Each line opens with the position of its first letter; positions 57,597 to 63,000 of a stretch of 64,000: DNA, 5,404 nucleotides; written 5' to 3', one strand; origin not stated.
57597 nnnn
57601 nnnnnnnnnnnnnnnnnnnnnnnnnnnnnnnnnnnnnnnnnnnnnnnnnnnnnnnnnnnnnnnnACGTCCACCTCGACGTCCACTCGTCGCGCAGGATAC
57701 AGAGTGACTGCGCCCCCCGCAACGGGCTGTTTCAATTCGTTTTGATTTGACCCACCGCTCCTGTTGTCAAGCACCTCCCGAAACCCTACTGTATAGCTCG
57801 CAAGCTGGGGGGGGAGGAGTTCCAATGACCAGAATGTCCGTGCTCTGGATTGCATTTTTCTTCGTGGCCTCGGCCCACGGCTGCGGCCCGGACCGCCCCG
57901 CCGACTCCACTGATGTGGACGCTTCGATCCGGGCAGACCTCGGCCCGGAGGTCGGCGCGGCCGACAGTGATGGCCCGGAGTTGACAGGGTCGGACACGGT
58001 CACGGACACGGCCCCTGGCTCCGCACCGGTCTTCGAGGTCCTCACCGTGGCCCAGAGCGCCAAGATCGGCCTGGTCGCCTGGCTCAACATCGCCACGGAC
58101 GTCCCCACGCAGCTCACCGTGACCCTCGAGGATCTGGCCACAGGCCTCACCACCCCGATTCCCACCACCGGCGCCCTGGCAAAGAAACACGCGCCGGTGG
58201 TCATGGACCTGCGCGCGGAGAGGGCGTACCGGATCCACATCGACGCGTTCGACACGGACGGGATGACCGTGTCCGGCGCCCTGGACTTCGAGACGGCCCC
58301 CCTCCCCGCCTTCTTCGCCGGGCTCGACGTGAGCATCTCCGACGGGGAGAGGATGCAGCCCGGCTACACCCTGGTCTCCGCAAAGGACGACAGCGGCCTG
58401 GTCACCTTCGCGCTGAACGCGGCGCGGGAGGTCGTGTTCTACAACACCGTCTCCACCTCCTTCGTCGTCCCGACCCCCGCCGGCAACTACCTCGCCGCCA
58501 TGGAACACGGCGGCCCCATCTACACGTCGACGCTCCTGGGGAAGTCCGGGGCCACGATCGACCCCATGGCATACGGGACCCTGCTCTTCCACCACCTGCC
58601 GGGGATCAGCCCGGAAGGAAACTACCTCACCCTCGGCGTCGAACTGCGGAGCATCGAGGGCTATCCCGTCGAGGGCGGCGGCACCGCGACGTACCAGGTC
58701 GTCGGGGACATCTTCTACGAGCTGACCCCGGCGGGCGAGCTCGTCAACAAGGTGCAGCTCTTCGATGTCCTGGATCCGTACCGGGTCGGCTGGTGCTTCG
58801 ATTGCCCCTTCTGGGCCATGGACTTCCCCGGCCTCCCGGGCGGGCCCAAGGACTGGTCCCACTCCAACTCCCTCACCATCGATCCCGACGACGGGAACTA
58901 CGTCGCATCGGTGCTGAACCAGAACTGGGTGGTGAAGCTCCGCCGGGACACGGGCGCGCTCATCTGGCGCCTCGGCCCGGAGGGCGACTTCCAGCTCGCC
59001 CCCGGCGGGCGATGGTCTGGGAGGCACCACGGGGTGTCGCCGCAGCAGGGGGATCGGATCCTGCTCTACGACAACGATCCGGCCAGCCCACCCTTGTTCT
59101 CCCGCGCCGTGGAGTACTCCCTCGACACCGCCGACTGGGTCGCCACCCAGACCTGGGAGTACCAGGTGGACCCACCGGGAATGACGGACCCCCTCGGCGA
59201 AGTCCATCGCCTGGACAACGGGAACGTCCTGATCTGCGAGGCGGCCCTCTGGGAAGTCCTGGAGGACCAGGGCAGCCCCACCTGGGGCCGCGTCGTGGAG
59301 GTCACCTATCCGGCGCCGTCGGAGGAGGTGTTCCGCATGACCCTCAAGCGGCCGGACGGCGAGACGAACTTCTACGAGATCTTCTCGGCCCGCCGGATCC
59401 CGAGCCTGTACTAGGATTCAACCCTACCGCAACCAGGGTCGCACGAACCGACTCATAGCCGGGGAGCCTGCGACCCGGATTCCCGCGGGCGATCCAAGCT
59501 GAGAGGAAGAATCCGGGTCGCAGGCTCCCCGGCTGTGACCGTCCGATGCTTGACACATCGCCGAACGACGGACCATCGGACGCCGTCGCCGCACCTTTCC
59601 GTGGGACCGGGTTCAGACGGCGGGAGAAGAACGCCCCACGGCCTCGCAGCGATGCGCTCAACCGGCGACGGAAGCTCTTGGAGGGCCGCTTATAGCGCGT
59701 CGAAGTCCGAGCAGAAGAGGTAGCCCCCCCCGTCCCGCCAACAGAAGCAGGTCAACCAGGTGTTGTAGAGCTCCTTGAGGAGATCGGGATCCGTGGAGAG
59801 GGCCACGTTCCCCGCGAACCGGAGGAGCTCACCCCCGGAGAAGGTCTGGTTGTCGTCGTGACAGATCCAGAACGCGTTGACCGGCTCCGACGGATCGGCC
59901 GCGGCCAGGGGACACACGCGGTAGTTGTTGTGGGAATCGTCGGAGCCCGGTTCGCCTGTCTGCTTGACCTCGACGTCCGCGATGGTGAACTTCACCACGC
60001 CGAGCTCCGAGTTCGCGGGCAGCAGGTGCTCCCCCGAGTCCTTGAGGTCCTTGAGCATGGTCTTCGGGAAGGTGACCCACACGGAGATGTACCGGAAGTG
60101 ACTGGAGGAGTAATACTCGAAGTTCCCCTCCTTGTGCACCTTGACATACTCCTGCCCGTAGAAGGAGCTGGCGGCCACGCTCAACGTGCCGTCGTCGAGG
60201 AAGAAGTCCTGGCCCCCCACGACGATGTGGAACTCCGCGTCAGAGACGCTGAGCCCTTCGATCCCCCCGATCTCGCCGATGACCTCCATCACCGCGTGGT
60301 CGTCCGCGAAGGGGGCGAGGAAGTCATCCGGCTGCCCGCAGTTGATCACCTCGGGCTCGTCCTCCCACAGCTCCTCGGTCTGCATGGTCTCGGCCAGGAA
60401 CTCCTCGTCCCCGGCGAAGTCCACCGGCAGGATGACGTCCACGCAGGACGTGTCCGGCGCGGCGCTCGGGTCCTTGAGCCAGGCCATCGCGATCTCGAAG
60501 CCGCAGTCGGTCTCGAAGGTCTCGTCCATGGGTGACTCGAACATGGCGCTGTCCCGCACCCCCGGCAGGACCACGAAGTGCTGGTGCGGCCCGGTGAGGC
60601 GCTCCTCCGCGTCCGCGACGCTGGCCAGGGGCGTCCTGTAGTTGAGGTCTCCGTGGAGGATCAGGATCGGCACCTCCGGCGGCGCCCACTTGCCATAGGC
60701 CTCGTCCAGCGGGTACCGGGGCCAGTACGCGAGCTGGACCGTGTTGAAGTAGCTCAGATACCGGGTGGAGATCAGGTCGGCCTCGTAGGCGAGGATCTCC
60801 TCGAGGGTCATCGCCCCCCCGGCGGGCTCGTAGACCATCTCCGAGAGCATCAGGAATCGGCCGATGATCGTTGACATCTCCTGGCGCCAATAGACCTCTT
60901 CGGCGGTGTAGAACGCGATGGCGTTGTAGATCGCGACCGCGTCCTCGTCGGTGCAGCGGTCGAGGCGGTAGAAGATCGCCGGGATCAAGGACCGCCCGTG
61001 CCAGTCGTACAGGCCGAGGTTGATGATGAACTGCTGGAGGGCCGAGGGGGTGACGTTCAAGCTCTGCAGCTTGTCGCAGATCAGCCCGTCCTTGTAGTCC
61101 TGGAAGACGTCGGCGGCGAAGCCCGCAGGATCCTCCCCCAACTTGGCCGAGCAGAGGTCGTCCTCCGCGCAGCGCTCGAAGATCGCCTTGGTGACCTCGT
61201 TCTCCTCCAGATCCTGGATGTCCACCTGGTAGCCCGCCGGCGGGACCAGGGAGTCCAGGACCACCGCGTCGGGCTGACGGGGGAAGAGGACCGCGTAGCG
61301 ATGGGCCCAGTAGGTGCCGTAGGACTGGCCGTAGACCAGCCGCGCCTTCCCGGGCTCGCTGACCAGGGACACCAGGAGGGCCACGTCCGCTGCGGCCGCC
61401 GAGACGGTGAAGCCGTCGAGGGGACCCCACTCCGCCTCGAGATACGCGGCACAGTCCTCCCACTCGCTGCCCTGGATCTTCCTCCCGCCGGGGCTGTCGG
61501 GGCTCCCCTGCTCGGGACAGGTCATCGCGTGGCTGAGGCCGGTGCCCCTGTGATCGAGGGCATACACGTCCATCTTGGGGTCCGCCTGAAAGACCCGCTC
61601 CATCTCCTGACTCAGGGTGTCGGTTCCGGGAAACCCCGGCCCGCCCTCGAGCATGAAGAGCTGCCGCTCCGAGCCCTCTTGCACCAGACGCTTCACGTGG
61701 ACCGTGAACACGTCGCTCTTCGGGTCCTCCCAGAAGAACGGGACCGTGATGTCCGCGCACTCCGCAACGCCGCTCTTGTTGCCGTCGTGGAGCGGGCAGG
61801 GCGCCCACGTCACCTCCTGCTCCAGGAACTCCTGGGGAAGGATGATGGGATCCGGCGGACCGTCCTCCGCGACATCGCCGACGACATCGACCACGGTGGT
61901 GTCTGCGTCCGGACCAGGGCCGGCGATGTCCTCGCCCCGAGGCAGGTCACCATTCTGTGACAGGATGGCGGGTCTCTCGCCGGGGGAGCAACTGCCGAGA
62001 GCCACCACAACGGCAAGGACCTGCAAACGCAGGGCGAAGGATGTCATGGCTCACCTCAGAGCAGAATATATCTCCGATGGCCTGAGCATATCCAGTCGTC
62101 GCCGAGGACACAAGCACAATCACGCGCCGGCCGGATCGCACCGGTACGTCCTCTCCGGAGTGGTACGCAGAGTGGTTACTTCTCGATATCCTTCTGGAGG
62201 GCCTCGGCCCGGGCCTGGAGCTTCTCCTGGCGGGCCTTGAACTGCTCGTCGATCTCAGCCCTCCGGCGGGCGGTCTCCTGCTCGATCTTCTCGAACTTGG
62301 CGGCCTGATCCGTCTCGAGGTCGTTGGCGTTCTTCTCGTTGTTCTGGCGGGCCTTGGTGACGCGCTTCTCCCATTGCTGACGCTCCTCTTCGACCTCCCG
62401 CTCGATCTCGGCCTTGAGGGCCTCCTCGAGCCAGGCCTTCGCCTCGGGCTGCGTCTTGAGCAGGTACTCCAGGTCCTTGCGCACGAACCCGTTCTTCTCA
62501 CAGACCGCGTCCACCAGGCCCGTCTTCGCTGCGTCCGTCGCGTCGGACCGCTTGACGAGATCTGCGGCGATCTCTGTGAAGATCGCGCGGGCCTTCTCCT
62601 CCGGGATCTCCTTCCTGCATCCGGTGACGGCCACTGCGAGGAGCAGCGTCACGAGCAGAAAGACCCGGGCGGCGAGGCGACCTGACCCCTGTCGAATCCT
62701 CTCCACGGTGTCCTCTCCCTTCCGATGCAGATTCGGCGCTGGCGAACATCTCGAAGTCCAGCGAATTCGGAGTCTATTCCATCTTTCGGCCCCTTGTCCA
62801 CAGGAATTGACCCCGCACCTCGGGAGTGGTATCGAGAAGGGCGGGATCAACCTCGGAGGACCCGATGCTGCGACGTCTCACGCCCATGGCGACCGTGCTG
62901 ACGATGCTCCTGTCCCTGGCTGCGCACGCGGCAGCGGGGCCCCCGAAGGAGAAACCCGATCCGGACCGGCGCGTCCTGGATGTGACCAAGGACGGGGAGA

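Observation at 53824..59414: Cluster of three divergent ASST-like (aryl-sulfotransferase-like) beta-propeller lipoprotein paralogues, one with a Cys-rich tail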

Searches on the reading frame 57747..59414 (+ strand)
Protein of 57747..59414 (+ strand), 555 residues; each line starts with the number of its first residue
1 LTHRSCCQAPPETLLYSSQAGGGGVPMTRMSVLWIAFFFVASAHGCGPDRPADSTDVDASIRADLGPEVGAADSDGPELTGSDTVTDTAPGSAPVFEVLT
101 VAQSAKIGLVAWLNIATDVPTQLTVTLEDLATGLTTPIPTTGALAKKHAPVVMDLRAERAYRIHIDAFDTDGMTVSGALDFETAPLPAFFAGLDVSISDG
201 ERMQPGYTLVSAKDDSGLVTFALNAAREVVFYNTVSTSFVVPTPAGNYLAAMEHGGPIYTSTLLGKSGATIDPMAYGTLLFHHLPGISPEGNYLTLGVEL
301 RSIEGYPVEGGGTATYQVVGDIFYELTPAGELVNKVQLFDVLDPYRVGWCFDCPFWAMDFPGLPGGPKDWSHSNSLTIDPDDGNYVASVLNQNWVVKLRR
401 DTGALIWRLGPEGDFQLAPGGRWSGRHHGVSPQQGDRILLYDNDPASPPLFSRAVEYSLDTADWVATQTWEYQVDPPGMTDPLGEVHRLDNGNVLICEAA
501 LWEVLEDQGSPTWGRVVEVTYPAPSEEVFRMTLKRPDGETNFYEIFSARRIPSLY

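Call 3: search_protein_families(library=pfam, proteins=[window:57747-59414:+], max_evalue=0.1)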
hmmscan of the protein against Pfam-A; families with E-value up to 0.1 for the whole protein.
window:57747-59414:+ (555 aa): 2 families
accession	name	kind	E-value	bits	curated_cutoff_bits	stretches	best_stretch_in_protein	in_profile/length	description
PF05935.17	Arylsulfotrans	-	1.2e-28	100.6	24.2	1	241-532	56-362/374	Arylsulfotransferase (ASST)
PF14269.12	Arylsulfotran_2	-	1.2e-11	45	27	1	255-500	34-281/301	Arylsulfotransferase (ASST)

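Call 4: search_protein_families(library=ncbifam, proteins=[window:57747-59414:+], max_evalue=0.1)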
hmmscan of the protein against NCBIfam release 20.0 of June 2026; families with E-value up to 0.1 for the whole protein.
window:57747-59414:+ (555 aa): 0 families

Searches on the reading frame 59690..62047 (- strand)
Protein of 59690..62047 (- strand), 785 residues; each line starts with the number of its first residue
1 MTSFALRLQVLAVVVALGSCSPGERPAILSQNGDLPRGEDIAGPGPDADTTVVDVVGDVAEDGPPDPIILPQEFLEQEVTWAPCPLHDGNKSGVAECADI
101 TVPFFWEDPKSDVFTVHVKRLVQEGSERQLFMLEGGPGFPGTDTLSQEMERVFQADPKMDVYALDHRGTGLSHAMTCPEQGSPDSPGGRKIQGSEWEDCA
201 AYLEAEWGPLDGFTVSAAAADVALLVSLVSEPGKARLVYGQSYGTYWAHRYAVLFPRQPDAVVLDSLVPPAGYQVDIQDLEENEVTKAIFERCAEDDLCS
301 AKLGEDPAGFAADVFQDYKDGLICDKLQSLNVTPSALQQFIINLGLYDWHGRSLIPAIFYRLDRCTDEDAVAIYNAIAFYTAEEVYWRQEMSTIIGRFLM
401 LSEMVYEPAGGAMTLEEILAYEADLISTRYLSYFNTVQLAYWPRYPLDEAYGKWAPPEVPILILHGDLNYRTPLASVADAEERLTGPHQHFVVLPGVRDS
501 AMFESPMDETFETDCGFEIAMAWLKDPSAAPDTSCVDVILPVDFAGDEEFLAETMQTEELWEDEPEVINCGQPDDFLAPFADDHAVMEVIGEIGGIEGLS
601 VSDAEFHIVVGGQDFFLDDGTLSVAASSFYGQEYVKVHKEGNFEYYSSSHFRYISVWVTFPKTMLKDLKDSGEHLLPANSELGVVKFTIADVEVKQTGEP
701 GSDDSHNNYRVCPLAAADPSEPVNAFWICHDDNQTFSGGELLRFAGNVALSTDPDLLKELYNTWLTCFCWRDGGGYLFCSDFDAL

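Call 3: search_protein_families(library=pfam, proteins=[window:59690-62047:-], max_evalue=0.1)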
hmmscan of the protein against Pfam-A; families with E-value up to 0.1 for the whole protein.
window:59690-62047:- (785 aa): 3 families
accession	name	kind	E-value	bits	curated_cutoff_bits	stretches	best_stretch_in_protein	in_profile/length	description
PF00561.26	Abhydrolase_1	-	0.0001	22.5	25.8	1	138-267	8-102/245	alpha/beta hydrolase fold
PF12146.15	Hydrolase_4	-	0.00011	22.1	27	1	157-264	30-106/239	Serine aminopeptidase, S33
PF12697.13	Abhydrolase_6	-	0.00064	20.9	26.3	1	159-512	28-216/217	Alpha/beta hydrolase family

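Call 4: search_protein_families(library=ncbifam, proteins=[window:59690-62047:-], max_evalue=0.1)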
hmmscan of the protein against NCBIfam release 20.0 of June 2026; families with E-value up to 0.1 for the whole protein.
window:59690-62047:- (785 aa): 1 family
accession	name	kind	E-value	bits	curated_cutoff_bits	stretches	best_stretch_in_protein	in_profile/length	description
TIGR01250.1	pro_imino_pep_2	subfamily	0.045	13.3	167.65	0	119-173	17-67/288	proline iminopeptidase-family hydrolase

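Call 73: find_encoding_contigs(protein=window:59690-62047:-, flank=10000, max_places=2)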
Protein window:59690-62047:- (785 aa): no gene with exactly this product is on record in the collection.

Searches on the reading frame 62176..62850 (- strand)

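Call 8: search_protein_families(library=pfam, proteins=[window:62176-62850:-], max_evalue=0.001)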
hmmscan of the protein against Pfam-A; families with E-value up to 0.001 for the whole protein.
window:62176-62850:- (224 aa): 1 family
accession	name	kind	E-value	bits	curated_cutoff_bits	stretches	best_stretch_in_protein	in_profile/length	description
PF00378.25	ECH_1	-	0.00095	19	27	0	97-173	154-232/251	Enoyl-CoA hydratase/isomerase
